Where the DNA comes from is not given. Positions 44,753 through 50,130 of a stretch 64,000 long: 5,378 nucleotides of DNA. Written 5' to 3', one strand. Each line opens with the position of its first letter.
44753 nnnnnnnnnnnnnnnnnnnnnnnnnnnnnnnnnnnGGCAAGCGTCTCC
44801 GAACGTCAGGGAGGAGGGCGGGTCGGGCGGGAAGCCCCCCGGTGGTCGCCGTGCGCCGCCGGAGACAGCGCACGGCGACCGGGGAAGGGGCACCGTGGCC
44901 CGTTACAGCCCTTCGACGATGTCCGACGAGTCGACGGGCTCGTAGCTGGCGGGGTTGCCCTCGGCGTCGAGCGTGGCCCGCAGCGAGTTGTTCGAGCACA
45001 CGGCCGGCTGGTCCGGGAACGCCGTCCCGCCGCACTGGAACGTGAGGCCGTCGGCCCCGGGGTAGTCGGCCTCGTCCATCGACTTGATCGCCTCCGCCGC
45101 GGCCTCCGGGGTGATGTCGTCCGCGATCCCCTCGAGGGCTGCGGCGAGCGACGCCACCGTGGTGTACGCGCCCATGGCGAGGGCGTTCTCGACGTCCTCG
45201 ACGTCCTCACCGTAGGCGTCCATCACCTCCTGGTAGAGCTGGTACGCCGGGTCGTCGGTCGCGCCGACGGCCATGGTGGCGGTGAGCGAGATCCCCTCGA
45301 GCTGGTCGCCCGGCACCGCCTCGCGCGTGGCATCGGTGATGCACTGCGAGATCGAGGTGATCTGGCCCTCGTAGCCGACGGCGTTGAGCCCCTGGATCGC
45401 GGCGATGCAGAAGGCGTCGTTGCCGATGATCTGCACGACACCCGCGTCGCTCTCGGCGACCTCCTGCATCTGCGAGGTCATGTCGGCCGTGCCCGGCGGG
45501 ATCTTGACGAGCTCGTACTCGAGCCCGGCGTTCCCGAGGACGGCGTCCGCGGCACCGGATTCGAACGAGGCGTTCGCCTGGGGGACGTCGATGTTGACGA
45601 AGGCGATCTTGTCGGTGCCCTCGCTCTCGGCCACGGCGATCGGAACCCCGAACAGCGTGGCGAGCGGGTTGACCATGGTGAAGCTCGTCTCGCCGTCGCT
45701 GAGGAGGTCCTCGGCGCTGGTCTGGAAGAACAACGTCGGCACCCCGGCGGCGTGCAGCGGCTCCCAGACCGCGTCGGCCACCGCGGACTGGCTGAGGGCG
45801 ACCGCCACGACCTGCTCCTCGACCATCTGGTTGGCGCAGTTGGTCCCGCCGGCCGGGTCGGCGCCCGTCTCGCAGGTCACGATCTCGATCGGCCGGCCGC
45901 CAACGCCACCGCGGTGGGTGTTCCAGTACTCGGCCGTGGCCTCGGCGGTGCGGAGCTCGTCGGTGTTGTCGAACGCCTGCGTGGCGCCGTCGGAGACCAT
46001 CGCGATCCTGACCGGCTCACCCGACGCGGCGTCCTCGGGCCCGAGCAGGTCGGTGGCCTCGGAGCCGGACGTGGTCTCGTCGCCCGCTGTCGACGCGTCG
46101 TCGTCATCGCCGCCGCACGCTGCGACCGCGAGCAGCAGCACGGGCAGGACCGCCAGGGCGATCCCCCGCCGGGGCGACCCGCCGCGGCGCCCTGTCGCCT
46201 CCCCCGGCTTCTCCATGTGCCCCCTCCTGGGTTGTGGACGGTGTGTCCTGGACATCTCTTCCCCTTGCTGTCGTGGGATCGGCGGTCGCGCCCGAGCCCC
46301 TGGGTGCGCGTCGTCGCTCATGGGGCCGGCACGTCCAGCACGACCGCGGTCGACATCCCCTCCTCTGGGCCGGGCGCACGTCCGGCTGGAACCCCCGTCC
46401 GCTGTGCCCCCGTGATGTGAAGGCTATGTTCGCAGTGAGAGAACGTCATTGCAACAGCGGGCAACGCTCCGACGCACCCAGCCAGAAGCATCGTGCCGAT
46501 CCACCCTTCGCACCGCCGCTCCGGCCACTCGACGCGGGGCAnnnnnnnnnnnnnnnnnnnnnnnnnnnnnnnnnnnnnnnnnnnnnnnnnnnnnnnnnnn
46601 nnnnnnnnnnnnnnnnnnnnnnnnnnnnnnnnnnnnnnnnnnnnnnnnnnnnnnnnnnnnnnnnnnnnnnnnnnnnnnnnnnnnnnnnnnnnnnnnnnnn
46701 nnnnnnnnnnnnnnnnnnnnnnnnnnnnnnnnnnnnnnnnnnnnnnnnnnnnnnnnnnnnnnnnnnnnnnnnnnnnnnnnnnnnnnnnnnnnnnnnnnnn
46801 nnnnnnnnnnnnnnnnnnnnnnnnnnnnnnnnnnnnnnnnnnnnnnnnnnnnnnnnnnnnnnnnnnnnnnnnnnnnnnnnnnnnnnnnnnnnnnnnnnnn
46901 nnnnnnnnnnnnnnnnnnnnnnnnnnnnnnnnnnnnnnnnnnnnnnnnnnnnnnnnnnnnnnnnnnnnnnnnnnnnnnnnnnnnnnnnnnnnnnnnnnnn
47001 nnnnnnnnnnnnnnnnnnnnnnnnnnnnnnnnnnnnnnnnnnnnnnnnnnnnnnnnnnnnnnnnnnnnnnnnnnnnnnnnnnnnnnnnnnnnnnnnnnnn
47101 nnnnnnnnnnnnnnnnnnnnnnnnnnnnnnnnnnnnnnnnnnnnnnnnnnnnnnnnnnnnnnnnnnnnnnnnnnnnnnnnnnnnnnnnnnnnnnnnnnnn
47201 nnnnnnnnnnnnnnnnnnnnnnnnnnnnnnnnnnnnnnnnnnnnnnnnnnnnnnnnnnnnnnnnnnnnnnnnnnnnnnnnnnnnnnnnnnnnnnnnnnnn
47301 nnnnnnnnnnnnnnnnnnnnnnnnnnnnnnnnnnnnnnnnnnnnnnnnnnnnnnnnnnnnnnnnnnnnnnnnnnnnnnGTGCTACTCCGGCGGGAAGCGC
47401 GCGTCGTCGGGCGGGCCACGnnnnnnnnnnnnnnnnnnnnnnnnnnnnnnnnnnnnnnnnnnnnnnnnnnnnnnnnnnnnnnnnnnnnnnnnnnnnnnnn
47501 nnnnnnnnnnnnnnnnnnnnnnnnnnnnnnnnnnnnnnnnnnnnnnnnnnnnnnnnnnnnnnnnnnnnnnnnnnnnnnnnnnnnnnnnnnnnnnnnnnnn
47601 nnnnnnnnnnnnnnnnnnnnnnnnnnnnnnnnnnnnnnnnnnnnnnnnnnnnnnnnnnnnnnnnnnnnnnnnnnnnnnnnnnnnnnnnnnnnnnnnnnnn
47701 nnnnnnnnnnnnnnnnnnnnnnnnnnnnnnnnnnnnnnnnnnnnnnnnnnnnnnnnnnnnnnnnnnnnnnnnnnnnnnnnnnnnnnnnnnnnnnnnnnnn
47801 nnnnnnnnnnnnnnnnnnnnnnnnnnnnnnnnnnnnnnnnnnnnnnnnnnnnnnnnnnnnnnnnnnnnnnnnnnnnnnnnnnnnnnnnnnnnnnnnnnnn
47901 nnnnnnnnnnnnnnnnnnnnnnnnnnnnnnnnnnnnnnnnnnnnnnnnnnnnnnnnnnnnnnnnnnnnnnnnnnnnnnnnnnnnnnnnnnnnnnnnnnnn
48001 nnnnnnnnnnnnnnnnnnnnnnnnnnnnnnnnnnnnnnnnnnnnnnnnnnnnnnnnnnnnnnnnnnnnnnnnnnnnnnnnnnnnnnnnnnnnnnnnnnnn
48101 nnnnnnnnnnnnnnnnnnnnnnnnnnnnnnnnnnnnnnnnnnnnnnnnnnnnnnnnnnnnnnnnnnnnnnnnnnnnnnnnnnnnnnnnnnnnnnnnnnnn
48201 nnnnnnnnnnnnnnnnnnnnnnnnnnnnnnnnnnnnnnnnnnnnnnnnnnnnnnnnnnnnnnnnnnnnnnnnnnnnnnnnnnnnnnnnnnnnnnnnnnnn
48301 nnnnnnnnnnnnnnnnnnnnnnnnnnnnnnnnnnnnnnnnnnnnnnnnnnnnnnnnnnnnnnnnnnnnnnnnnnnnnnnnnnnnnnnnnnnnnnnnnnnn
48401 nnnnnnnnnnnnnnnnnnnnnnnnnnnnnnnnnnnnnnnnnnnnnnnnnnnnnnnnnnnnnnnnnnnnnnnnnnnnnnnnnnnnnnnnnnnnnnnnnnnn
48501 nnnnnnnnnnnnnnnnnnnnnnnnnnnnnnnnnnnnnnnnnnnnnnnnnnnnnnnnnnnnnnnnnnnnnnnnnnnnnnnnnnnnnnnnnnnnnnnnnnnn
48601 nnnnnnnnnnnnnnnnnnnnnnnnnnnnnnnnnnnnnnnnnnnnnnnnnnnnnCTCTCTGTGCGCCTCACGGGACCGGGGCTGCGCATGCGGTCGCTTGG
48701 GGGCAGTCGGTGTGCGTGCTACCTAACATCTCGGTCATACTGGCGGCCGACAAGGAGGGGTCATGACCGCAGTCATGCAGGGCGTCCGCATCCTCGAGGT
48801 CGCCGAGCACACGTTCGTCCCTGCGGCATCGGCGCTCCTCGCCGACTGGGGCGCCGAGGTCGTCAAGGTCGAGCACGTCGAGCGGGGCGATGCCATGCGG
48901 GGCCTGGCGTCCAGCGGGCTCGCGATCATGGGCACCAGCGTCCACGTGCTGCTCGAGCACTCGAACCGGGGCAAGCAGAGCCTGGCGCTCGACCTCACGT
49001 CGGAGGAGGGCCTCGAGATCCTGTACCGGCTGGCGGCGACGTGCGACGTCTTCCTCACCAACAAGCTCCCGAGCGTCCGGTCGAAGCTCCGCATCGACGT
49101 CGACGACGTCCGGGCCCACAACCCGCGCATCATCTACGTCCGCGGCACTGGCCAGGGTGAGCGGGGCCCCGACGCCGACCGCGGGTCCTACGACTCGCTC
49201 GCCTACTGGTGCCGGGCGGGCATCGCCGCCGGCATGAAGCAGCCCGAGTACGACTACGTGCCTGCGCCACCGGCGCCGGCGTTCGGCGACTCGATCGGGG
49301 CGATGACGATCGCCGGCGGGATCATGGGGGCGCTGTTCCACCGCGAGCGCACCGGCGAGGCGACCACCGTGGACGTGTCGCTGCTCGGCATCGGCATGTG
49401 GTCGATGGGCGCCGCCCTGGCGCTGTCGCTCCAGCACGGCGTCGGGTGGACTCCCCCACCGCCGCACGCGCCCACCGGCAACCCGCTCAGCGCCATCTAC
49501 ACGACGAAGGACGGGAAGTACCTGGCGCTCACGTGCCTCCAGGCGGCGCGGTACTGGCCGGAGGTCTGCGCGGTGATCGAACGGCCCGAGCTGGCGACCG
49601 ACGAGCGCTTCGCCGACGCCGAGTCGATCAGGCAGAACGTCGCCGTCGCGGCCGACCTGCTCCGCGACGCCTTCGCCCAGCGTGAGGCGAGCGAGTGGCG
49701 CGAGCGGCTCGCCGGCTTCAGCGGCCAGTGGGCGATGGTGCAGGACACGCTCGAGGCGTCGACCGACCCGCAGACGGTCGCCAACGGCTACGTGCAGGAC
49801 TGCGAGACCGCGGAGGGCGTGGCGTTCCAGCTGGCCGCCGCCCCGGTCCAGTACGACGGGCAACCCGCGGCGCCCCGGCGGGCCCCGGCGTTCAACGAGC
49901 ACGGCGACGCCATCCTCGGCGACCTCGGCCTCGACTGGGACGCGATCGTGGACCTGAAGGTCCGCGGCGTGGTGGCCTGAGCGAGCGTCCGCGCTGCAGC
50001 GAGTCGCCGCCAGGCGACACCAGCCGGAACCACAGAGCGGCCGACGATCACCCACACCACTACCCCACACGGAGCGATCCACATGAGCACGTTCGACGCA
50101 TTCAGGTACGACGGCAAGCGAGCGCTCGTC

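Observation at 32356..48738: Non-palindromic 18-bp box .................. (core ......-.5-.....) repeated six times in front of catabolic genes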

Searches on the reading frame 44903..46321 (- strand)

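Call 8: search_protein_families(library=pfam, proteins=[window:44903-46321:-])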
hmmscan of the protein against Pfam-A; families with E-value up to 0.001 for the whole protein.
window:44903-46321:- (472 aa): 1 family
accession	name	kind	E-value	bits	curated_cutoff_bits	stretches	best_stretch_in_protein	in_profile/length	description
PF13458.12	Peripla_BP_6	-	1.8e-34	120.4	31.7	1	104-432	2-327/343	Periplasmic binding protein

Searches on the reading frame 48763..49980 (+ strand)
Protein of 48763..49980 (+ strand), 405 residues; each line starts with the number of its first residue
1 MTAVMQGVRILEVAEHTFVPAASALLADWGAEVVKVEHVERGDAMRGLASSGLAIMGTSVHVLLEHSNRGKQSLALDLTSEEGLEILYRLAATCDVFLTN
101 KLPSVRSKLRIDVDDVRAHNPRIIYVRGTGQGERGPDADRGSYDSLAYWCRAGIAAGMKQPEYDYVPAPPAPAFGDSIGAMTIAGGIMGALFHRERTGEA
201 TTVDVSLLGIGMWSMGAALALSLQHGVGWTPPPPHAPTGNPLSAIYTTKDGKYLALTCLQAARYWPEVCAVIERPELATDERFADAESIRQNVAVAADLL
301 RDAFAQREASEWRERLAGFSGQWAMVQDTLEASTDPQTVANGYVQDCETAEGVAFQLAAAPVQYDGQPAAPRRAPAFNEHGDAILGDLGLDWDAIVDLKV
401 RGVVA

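Call 8: search_protein_families(library=pfam, proteins=[window:48763-49980:+])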
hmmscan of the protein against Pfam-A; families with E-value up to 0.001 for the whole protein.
window:48763-49980:+ (405 aa): 1 family
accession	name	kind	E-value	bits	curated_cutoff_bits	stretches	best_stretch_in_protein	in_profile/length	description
PF02515.22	CoA_transf_3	-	1.9e-84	284.3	23.3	1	5-380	1-365/366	CoA-transferase family III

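Call 41: search_protein_families(library=ncbifam, proteins=[window:48763-49980:+], max_evalue=0.00001)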
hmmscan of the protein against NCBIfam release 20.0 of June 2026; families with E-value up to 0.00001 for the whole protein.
window:48763-49980:+ (405 aa): 7 families
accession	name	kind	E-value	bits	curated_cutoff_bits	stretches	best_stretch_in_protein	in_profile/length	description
TIGR03253.1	oxalate_frc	equivalog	2e-40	138.8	504.2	2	3-207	2-199/416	formyl-CoA transferase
NF003809.0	PRK05398.1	subfamily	3.9e-39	134.4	442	2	1-207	1-200/416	formyl-CoA transferase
NF052585.1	SucGlutTfsCaiB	equivalog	7.2e-35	120.3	750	1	4-388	7-388/394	succinate--glutarate CoA-transferase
NF041294.1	Scnl_mescCoAtase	equivalog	1.4e-30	106.7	700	1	5-385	4-380/381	succinyl-CoA:mesaconate CoA-transferase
NF008511.0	PRK11430.1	equivalog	1e-28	100.5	522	1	6-384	11-375/381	CoA:oxalate CoA-transferase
NF002914.1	PRK03525.1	equivalog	2.3e-23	82.7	413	1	4-404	9-397/400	L-carnitine CoA-transferase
TIGR04253.1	mesacon_CoA_iso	equivalog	1.8e-11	43.7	725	1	4-404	2-400/403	2-methylfumaryl-CoA isomerase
